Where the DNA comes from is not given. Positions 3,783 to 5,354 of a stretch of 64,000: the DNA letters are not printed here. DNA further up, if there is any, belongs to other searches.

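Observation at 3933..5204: Glutamate-dehydrogenase paralog that has lost both conserved active-site lysines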

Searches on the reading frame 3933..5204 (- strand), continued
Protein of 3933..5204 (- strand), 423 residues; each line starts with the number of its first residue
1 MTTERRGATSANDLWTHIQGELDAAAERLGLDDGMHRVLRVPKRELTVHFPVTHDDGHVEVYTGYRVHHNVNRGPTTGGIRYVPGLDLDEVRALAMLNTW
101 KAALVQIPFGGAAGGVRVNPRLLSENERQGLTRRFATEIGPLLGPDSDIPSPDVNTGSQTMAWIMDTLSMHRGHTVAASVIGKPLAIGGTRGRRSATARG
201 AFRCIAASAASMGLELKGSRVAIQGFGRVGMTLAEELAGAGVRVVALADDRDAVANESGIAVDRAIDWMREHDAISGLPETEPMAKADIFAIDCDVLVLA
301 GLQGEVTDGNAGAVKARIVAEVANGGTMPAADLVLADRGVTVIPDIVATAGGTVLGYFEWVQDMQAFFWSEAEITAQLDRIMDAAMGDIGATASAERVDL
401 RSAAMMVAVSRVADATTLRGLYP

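Call 41: find_encoding_contigs(protein=P0135, flank=8000, max_places=3)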
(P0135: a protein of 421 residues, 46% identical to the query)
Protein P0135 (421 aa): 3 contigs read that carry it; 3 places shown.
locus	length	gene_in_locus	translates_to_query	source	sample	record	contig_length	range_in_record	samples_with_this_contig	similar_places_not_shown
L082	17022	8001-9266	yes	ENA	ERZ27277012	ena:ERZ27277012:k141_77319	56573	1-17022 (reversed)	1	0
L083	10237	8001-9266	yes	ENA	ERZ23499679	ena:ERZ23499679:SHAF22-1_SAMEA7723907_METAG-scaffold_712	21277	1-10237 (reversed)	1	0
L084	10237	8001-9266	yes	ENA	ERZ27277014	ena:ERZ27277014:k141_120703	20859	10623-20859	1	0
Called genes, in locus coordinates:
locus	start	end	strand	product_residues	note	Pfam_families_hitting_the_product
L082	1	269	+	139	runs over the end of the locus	PF17765:MLTR_LBD (faint)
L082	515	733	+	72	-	-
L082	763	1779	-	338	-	PF10681:Rot1 (weak)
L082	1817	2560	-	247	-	-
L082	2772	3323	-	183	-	PF01050:MannoseP_isomer (weak), PF00190:Cupin_1, PF07883:Cupin_2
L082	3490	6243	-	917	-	PF13191:AAA_16 (weak), PF25873:WHD_MalT, PF07721:TPR_4 (faint), PF00196:GerE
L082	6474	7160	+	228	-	PF00578:AhpC-TSA, PF08534:Redoxin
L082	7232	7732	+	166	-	PF00484:Pro_CA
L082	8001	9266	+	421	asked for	PF02812:ELFV_dehydrog_N, PF00208:ELFV_dehydrog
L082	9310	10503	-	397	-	PF01546:Peptidase_M20, PF07687:M20_dimer (weak)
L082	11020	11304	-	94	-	-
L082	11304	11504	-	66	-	-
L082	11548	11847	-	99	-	-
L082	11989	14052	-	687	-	PF03636:Glyco_hydro_65N (weak), PF03632:Glyco_hydro_65m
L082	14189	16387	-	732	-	PF22842:Pel9A-like_beta_helix (faint), PF05048:NosD (faint), PF13229:Beta_helix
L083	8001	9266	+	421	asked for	PF02812:ELFV_dehydrog_N, PF00208:ELFV_dehydrog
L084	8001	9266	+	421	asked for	PF02812:ELFV_dehydrog_N, PF00208:ELFV_dehydrog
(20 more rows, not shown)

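Call 51: search_protein_families(library=pfam, proteins=[L004:11506-13257:+, L007:3814-5598:+, L009:11305-12222:+, L009:12247-14031:+, L008:11999-13741:+, L001:11334-11975:+, L001:12042-12983:+, L005:11651-13309:+, L008:11372-11872:+], max_evalue=0.00001)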
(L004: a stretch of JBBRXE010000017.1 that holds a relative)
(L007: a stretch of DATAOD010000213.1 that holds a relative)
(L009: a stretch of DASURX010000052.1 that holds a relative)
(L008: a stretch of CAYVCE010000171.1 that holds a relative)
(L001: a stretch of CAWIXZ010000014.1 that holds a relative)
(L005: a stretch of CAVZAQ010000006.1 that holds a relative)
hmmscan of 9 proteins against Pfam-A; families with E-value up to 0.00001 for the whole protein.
L004:11506-13257:+ (583 aa): 1 family
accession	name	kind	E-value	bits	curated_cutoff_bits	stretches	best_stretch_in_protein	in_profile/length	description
PF01642.28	MM_CoA_mutase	-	2.3e-207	690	22.1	1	35-575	2-512/512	Methylmalonyl-CoA mutase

L007:3814-5598:+ (594 aa): 1 family
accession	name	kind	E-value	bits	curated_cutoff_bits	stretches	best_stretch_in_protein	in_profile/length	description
PF01642.28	MM_CoA_mutase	-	7.3e-208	691.7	22.1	1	47-586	2-512/512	Methylmalonyl-CoA mutase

L009:11305-12222:+ (305 aa): 2 families
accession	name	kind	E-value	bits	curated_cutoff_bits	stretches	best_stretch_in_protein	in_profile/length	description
PF12833.13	HTH_18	-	7.6e-20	71.4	33.6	1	29-107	1-79/80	Helix-turn-helix domain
PF00165.29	HTH_AraC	-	3.6e-09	37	26.6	0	70-107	6-42/42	Bacterial regulatory helix-turn-helix proteins, AraC family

L009:12247-14031:+ (594 aa): 1 family
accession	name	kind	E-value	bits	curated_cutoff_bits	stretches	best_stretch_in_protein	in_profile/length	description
PF01642.28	MM_CoA_mutase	-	3.4e-208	692.8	22.1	1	47-586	2-512/512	Methylmalonyl-CoA mutase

L008:11999-13741:+ (580 aa): 1 family
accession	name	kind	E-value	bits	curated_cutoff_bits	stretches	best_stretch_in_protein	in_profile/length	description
PF01642.28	MM_CoA_mutase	-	6.1e-211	701.8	22.1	1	34-572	2-512/512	Methylmalonyl-CoA mutase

L001:11334-11975:+ (213 aa): 0 families

L001:12042-12983:+ (313 aa): 1 family
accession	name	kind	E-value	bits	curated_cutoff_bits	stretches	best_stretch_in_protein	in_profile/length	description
PF03405.20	FA_desaturase_2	-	1e-16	61.2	22.7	1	12-94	4-89/325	Fatty acid desaturase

L005:11651-13309:+ (552 aa): 0 families

L008:11372-11872:+ (166 aa): 0 families

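Call 54: find_encoding_contigs(protein=P0032, flank=10000, max_places=2)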
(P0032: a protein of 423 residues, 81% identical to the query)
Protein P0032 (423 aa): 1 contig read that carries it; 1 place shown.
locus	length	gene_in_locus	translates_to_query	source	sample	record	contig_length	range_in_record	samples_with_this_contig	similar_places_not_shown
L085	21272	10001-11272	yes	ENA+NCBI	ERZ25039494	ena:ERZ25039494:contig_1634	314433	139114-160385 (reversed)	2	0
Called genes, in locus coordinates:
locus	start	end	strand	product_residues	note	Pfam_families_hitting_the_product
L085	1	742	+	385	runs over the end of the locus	PF00005:ABC_tran, PF13604:AAA_30 (weak), PF13304:AAA_21 (faint), PF00571:CBS (faint)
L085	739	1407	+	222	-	PF00528:BPD_transp_1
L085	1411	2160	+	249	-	PF00528:BPD_transp_1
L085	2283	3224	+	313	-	PF04069:OpuAC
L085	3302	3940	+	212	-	PF07920:DUF1684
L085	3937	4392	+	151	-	-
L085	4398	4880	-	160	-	-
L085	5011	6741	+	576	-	PF04536:TPM_phosphatase, PF20990:DUF2207_C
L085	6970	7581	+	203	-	-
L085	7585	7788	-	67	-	PF07311:Dodecin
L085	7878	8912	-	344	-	PF14716:HHH_8 (weak), PF02811:PHP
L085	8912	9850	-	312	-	PF02126:PTE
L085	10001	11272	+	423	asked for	PF02812:ELFV_dehydrog_N, PF00208:ELFV_dehydrog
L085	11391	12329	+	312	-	PF03405:FA_desaturase_2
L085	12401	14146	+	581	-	PF01642:MM_CoA_mutase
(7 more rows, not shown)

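Call 57: find_encoding_contigs(protein=P0197, flank=6000, max_places=2)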
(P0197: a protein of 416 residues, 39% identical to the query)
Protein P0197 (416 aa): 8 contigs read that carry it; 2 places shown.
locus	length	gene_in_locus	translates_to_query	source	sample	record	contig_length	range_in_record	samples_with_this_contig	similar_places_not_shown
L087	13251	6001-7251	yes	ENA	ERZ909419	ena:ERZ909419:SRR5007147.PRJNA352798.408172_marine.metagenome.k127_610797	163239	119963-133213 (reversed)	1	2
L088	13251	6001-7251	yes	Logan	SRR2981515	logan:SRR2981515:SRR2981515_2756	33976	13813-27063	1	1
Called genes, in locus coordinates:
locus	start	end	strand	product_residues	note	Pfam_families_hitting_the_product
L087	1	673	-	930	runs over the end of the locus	PF00069:Pkinase, PF03109:ABC1 (faint), PF07714:PK_Tyr_Ser-Thr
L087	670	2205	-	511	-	-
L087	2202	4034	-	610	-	PF16697:Yop-YscD_cpl, PF00498:FHA, PF01590:GAF, PF13185:GAF_2, PF13492:GAF_3, PF00158:Sigma54_activat, PF14532:Sigma54_activ_2, PF25601:AAA_lid_14, +1 more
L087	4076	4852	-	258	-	PF00378:ECH_1, PF16113:ECH_2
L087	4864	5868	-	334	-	PF01075:Glyco_transf_9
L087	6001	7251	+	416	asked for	PF02812:ELFV_dehydrog_N, PF00208:ELFV_dehydrog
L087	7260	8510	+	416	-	PF02812:ELFV_dehydrog_N, PF00208:ELFV_dehydrog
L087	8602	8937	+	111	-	-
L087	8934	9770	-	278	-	PF01925:TauE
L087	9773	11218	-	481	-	PF00294:PfkB, PF01256:Carb_kinase, PF08543:Phos_pyr_kin, PF01467:CTP_transf_like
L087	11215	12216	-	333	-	-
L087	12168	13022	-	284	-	PF03279:Lip_A_acyltrans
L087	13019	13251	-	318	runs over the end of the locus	PF02606:LpxK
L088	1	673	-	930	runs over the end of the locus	PF00069:Pkinase, PF03109:ABC1 (faint), PF07714:PK_Tyr_Ser-Thr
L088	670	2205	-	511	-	-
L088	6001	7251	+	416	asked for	PF02812:ELFV_dehydrog_N, PF00208:ELFV_dehydrog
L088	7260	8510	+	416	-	PF02812:ELFV_dehydrog_N, PF00208:ELFV_dehydrog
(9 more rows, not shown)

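Call 58: find_encoding_contigs(protein=P0158, flank=6000, max_places=2)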
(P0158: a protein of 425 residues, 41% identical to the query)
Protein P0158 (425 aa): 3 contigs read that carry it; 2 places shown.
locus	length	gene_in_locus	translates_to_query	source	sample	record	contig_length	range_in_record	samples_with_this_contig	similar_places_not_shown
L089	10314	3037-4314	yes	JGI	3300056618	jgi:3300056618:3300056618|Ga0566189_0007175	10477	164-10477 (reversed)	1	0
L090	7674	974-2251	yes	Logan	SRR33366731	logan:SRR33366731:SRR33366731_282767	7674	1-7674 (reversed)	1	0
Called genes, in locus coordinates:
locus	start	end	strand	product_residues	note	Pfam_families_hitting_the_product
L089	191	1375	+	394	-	PF07730:HisKA_3, PF02518:HATPase_c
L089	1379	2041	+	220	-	PF00072:Response_reg, PF08281:Sigma70_r4_2 (weak), PF00196:GerE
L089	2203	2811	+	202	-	-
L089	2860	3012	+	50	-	-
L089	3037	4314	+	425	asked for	PF02812:ELFV_dehydrog_N, PF00208:ELFV_dehydrog, PF02826:2-Hacid_dh_C (weak)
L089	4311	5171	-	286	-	PF00149:Metallophos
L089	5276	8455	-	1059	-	PF01326:PPDK_N, PF01909:NTP_transf_2 (weak), PF18765:Polbeta (faint)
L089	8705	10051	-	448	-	PF02812:ELFV_dehydrog_N, PF00208:ELFV_dehydrog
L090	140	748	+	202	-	-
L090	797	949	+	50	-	-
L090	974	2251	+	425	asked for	PF02812:ELFV_dehydrog_N, PF00208:ELFV_dehydrog, PF02826:2-Hacid_dh_C (weak)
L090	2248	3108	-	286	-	PF00149:Metallophos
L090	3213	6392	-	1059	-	PF01326:PPDK_N, PF01909:NTP_transf_2 (weak), PF18765:Polbeta (faint)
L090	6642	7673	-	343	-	?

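Call 60: predict_structure(alignment_id=A2)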
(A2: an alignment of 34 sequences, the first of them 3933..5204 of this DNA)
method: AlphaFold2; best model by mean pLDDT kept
length: 423 residues; sequences in the alignment: 34
mean_pLDDT: 62.6   pTM: 0.65
mean pLDDT of the five models: 62.6, 61.9, 60.9, 58.8, 58.5
residues with pLDDT >= 90: 102; 70-90: 90; 50-70: 64; < 50: 167
segments of 3 or more residues with pLDDT < 50: 1-15, 38-55, 59-92, 108-190, 364-367, 415-423
pLDDT, mean of each block of 10 residues (from residue 1): 28 50 58 50 37 39 37 30 40 55 59 27 34 30 31 30 30 28 32 68 89 92 91 93 96 96 95 95 95 95 83 95 78 89 84 65 52 73 83 85 77 47 31
secondary structure, 60 per line:
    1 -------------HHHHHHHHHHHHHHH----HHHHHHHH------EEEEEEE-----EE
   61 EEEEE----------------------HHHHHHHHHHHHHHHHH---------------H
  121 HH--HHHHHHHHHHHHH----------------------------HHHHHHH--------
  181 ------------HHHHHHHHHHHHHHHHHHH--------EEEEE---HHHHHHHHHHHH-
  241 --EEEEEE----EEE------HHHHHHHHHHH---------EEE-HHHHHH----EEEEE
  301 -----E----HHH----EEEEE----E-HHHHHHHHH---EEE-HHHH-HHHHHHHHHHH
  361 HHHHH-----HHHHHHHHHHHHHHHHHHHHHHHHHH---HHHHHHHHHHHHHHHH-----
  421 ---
elements in order: H14-28 H33-40 E47-53 E59-65 H88-104 H125-137 H166-172 H193-211 E220-224 H228-239 E243-248 E253-255 H262-272 E282-284 H286-291 E296-300 E318-322 H329-337 E341-343 H345-348 H350-365 H371-396 H400-415

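Call 64: find_encoding_contigs(protein=P0214, flank=6000, max_places=2)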
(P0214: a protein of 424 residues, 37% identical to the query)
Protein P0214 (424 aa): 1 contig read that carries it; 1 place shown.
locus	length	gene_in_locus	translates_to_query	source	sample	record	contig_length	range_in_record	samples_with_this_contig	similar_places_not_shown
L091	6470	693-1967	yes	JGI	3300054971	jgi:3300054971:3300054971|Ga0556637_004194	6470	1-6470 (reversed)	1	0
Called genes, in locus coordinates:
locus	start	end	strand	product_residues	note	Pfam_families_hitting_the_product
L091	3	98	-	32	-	?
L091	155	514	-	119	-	PF13622:4HBT_3 (weak), PF03061:4HBT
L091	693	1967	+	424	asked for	PF02812:ELFV_dehydrog_N, PF00208:ELFV_dehydrog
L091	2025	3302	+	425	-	PF02812:ELFV_dehydrog_N, PF00208:ELFV_dehydrog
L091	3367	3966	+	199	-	PF00583:Acetyltransf_1, PF13302:Acetyltransf_3, PF13523:Acetyltransf_8 (weak)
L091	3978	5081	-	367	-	PF00067:p450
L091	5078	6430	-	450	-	PF00070:Pyr_redox (faint), PF00890:FAD_binding_2 (weak), PF01266:DAO, PF01593:Amino_oxidase, PF03486:HI0933_like (faint), PF07992:Pyr_redox_2 (weak), PF12831:FAD_oxidored (faint), PF13450:NAD_binding_8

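Call 65: find_encoding_contigs(protein=P0244, flank=6000, max_places=2)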
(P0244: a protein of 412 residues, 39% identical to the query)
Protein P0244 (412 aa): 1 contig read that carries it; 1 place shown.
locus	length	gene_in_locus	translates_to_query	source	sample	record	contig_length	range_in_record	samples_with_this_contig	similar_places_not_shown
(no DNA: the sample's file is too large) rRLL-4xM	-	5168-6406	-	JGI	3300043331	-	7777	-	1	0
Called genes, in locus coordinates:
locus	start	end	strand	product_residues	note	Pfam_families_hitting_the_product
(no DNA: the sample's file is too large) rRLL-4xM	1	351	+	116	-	?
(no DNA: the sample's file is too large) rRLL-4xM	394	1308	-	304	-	PF01025:GrpE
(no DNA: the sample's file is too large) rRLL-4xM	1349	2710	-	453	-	PF13660:DUF4147, PF05161:MOFRL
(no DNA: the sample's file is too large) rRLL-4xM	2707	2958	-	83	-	-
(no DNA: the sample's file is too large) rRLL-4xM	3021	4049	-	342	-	PF00814:TsaD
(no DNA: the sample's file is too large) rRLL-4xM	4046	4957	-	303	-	PF01008:IF-2B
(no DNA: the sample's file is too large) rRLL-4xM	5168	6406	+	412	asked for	PF02812:ELFV_dehydrog_N, PF00208:ELFV_dehydrog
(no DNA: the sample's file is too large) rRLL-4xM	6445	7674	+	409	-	PF03453:MoeA_N, PF00994:MoCF_biosynth, PF03454:MoeA_C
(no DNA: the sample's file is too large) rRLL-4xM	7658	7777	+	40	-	?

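Call 66: find_encoding_contigs(protein=P0208, flank=6000, max_places=2)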
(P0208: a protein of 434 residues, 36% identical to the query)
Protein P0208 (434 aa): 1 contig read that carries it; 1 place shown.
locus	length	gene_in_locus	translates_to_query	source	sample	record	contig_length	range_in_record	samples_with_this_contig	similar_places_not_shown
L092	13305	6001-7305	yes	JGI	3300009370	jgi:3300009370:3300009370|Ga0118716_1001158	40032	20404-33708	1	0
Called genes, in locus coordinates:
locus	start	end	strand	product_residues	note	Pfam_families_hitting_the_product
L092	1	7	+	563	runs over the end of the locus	PF13191:AAA_16 (faint), PF13476:AAA_23 (faint), PF00005:ABC_tran, PF01637:ATPase_2 (faint), PF02463:SMC_N (faint), PF13175:AAA_15 (faint), PF12848:ABC_tran_Xtn, PF00005:ABC_tran, +4 more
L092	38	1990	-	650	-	PF01663:Phosphodiest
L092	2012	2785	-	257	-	PF00378:ECH_1, PF16113:ECH_2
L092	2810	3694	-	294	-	PF00682:HMGL-like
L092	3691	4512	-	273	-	PF06293:Kdo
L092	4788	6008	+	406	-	PF02812:ELFV_dehydrog_N, PF00208:ELFV_dehydrog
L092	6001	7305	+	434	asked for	PF02812:ELFV_dehydrog_N, PF00208:ELFV_dehydrog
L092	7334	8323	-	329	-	PF13469:Sulfotransfer_3, PF00685:Sulfotransfer_1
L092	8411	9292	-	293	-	PF01513:NAD_kinase, PF20143:NAD_kinase_C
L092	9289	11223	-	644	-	PF13292:DXP_synthase_N, PF02779:Transket_pyr, PF02780:Transketolase_C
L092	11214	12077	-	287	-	PF00348:polyprenyl_synt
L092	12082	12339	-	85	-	PF02609:Exonuc_VII_S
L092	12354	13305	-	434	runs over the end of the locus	PF13742:tRNA_anti_2, PF01336:tRNA_anti-codon (weak), PF02601:Exonuc_VII_L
